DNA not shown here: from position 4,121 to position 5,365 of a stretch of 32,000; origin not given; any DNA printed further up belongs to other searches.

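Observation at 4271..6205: Tandem pair of GLIC-like pentameric ligand-gated ion channel genes in an archaeon, with different-looking selectivity filters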

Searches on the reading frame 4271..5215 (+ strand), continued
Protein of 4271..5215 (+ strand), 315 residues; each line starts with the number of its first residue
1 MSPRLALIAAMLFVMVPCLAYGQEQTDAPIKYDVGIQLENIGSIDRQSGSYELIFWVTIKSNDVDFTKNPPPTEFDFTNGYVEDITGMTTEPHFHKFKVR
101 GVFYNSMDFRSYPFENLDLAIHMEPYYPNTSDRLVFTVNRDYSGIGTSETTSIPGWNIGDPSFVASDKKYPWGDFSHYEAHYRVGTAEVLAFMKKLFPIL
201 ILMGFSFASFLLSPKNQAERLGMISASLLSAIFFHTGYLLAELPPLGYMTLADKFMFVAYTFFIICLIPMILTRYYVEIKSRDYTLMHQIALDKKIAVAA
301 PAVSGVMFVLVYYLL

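Call 41: fold_search(model_id=the predicted structure, library=pdb)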
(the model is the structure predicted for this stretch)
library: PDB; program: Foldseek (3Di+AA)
matches with E <= 10: 1503; with E <= 0.001: 1107
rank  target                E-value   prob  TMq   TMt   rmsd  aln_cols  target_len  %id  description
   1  6vm3_A                2.5e-19  1.00  0.70  0.62   8.5       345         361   18  Full length Glycine receptor reconstituted in lipid nanodisc in Gly/IVM-conformation (State-3) (released 2020-07-29)
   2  6hjx_D                3.2e-19  1.00  0.67  0.70   4.4       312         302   18  X-ray structure of a pentameric ligand gated ion channel from Erwinia chrysanthemi (ELIC) 7'C pore mutant (L238C) in c (released 2019-10-09)
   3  8rhg_A                3.4e-19  1.00  0.69  0.66   5.0       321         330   17  CryoEM structure of human rho1 GABAA receptor in complex with GABA and pregnenolone sulfate (released 2024-08-28)
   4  4ila_E                4.0e-19  1.00  0.72  0.73   4.3       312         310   18  The pentameric ligand-gated ion channel GLIC A237F in complex with Cesium (released 2013-02-20)
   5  5osa_A                4.2e-19  1.00  0.74  0.74   4.2       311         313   19  GLIC-GABAAR alpha1 chimera crystallized at pH4.6 (released 2017-10-11)
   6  6hy5_A                5.3e-19  1.00  0.72  0.72   4.4       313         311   18  THE GLIC PENTAMERIC LIGAND-GATED ION CHANNEL MUTANT Q193C (released 2018-12-19)
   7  6f0i_A                5.6e-19  1.00  0.76  0.77   3.7       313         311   17  GLIC mutant E26A (released 2018-01-10)
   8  6f16_A                5.6e-19  1.00  0.71  0.72   4.4       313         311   18  GLIC mutant H277Q (released 2018-01-10)
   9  6f0n_A                6.3e-19  1.00  0.76  0.77   3.7       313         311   17  GLIC mutant E82A (released 2018-01-10)
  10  5mzr_A                7.1e-19  1.00  0.76  0.77   3.7       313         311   17  X-ray structure of the H235Q mutant of GLIC in complex with propofol (released 2018-02-14)
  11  8op9_A                7.5e-19  1.00  0.69  0.65   5.3       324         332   17  CryoEM structure of human rho1 GABAA receptor in complex with GABA (released 2023-08-30)
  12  9g57_A                7.5e-19  1.00  0.69  0.66   5.5       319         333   16  CryoEM structure of human rho1 GABAA receptor in complex with GABA and neurosteroid THDOC (released 2025-07-30)
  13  6ssp_B                8.0e-19  1.00  0.69  0.71   4.3       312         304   17  Structure of the pentameric ligand-gated ion channel ELIC in complex with a NAM nanobody (released 2020-02-12)
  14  9g62_A                8.4e-19  1.00  0.69  0.66   5.2       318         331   16  CryoEM structure of human rho1 GABAA receptor in complex with muscimol and neurosteroid THDOC in the desensitized stat (released 2025-07-30)
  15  3lsv_A                9.5e-19  1.00  0.76  0.77   3.8       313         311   18  Structure of the A237F mutant of the pentameric ligand gated ion channel from Gloeobacter Violaceus (released 2010-04-28)
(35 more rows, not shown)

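Call 47: search_protein_representatives(protein=window:4271-5215:+)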
Query: 315 residues. Proteins with E-value up to 0.001 (for the whole library): 1086; up to 1e-10: 268; up to 1e-30: 28. The best 150 are listed.
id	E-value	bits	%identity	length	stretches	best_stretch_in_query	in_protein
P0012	3.9e-114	397.8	59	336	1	31-314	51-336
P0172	2.6e-77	276.8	43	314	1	8-311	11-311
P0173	6.0e-76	272.3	45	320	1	25-294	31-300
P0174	6.6e-72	259.1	43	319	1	28-311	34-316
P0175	9.4e-70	252.0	42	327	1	27-313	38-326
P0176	9.3e-57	209.3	36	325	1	14-312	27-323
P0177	6.1e-46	173.8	37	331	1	29-312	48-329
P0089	7.3e-45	170.2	35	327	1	28-310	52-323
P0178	1.1e-42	163.1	33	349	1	25-310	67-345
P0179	1.7e-42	162.4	36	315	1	20-268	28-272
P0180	7.9e-42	160.3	39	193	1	125-315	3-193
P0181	7.9e-39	150.4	30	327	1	24-311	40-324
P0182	3.1e-38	148.5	35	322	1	27-268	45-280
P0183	3.5e-38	148.3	33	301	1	28-263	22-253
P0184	3.8e-37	144.9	35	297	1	25-309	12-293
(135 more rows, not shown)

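Call 49: search_protein_families(library=ncbifam, proteins=[window:4271-5215:+], max_evalue=0.1)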
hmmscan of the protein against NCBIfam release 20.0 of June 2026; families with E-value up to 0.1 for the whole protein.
window:4271-5215:+ (315 aa): 2 families
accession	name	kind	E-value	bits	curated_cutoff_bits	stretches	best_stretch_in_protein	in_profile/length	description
TIGR00860.1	LIC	subfamily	9.1e-08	31.2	280.2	1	106-284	160-338/462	cation transporter family protein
NF033918.0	LGIC_1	subfamily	3.6e-05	23.3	500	1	106-268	105-274/305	ligand-gated ion channel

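Call 69: find_related_loci(query=A5, collection=metagenome_contigs, flank=5000)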
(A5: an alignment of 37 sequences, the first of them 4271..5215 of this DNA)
Query A5 (315 aa) in metagenome_contigs; peptide patterns used: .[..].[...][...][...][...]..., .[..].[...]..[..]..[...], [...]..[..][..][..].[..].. (x = any residue, [..] = any of these).
469 stretches matched a pattern; 213 encode a relative of the query (tblastn E <= 1e-3); the best 80 are kept; 80 distinct loci.
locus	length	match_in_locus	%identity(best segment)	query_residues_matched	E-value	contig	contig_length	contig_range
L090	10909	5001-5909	51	15-314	2e-104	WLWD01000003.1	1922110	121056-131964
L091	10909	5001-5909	51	15-314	2e-104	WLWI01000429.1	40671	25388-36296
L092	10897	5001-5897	53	19-314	1e-106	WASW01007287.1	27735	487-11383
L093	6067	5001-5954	46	7-314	5e-92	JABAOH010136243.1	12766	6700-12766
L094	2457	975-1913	45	12-314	3e-93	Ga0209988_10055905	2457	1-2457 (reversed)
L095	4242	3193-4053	48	29-314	2e-90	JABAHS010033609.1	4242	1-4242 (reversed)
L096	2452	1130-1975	48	25-309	1e-91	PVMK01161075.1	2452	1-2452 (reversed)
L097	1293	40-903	46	27-314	5e-95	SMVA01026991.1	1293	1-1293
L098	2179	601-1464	46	27-314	2e-90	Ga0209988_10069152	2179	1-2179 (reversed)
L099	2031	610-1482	45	29-314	7e-91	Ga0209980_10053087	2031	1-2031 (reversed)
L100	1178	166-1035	44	30-314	7e-93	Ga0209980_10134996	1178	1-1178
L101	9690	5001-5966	38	5-314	3e-85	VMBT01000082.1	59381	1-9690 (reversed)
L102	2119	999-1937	44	12-314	9e-89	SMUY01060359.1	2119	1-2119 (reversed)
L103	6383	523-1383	45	29-314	6e-85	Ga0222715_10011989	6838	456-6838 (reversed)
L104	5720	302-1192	44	12-296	7e-85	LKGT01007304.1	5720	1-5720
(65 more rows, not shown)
